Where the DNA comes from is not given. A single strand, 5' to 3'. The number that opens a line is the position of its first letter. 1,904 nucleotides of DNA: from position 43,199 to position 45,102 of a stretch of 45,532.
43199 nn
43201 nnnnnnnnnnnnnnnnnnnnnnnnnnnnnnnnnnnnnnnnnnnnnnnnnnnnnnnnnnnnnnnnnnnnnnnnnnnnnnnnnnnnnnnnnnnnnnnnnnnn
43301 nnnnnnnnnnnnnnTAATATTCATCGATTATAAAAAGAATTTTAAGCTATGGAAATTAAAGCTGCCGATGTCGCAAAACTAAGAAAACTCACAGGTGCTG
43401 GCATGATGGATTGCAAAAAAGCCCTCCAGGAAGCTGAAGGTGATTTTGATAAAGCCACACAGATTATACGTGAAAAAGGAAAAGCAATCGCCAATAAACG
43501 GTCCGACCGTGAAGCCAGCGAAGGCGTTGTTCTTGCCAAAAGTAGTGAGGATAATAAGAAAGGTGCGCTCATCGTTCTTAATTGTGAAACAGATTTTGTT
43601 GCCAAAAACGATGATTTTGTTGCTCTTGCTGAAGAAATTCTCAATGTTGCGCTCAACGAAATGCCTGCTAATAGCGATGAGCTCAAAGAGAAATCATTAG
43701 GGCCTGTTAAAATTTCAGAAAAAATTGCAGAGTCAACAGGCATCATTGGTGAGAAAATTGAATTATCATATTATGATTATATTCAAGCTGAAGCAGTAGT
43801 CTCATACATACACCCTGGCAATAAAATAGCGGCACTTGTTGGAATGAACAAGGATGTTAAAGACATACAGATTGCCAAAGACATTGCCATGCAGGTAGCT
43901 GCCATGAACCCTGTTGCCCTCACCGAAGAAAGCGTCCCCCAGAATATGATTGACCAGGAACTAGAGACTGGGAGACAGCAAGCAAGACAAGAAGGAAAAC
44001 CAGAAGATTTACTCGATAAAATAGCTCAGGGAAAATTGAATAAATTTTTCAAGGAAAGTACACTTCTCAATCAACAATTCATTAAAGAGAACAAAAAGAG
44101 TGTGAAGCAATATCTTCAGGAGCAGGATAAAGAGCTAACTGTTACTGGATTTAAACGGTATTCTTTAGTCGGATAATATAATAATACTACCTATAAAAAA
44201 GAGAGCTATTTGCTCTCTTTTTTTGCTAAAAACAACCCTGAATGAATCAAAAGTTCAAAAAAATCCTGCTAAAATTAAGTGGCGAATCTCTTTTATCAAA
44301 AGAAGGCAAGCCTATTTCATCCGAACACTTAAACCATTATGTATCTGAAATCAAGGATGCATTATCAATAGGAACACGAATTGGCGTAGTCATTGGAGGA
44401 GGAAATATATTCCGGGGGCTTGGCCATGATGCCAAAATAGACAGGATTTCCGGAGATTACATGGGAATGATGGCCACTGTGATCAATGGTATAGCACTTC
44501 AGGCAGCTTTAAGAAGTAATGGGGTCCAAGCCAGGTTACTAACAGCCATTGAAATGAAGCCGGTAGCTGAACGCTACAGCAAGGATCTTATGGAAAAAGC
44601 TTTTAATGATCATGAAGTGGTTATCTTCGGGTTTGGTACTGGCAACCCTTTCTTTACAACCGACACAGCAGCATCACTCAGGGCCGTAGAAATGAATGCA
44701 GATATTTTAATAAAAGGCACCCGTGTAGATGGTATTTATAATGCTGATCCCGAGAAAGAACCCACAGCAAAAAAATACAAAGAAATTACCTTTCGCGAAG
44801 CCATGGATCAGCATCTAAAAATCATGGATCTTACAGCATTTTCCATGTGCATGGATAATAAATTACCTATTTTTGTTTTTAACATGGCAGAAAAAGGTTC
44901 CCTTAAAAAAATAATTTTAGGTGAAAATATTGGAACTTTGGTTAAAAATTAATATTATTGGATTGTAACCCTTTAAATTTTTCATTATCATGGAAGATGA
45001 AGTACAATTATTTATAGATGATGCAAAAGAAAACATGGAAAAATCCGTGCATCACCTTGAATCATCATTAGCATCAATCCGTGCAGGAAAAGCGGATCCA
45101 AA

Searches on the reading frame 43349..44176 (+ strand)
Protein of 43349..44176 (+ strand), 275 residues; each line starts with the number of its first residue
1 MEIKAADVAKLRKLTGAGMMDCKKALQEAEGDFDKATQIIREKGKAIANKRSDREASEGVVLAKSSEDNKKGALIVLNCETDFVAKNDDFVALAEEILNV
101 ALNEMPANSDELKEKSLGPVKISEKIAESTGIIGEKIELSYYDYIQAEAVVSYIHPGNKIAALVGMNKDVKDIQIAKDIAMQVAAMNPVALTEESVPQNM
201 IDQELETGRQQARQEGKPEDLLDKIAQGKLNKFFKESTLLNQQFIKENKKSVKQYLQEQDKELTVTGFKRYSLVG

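Call 82: search_protein_families(library=pfam, proteins=[window:43349-44176:+], max_evalue=0.0001)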
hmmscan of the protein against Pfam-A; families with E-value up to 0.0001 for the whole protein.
window:43349-44176:+ (275 aa): 2 families
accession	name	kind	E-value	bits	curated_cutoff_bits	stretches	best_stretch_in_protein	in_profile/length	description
PF00889.24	EF_TS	-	7.3e-62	209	27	1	72-273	1-202/204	Elongation factor TS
PF25025.1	EF-Ts_N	-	2e-06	28.1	33.2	1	6-43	15-53/60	Elongation factor Ts, mitochondrial, N-terminal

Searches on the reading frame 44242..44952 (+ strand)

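Call 82: search_protein_families(library=pfam, proteins=[window:44242-44952:+], max_evalue=0.0001)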
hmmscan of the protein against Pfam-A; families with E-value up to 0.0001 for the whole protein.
window:44242-44952:+ (236 aa): 1 family
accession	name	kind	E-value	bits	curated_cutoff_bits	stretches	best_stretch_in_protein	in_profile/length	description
PF00696.33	AA_kinase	-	1.8e-35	123.2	24.9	1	6-214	1-234/234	Amino acid kinase family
